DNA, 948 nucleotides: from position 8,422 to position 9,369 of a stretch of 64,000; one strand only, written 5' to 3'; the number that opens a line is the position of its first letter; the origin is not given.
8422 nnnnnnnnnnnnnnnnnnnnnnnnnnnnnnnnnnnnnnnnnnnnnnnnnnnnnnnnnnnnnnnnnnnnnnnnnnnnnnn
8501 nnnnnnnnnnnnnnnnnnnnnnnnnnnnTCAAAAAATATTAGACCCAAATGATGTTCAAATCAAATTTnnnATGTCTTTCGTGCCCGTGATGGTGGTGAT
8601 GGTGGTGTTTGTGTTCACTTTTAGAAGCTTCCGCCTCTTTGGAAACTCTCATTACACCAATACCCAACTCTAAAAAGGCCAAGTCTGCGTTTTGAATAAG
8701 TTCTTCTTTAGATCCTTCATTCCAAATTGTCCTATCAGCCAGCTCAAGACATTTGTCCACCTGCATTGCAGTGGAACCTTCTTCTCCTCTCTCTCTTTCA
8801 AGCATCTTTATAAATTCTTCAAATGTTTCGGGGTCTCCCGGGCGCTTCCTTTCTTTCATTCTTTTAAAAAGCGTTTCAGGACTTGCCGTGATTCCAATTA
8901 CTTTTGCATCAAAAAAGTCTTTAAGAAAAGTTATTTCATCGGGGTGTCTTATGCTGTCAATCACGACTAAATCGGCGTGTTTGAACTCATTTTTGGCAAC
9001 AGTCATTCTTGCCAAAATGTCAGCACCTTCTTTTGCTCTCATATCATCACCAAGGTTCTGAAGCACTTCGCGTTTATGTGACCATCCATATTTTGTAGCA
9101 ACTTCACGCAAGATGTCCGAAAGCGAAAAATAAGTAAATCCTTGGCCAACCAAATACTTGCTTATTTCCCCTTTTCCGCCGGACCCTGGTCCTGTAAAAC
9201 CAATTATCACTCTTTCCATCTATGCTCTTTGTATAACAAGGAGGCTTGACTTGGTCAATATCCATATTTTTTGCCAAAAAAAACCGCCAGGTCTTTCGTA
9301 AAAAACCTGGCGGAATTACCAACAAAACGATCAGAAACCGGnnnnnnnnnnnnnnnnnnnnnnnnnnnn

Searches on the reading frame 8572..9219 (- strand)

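Call 26: search_protein_families(library=pfam, proteins=[window:8572-9219:-], max_evalue=0.01)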
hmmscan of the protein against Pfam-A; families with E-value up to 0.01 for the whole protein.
window:8572-9219:- (216 aa): 2 families
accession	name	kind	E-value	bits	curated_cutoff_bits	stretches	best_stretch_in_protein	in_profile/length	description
PF13207.12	AAA_17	-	3.6e-09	37.5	27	1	10-134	3-133/136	AAA domain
PF13238.12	AAA_18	-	7.8e-09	36.5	29.4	1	6-126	1-113/128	AAA domain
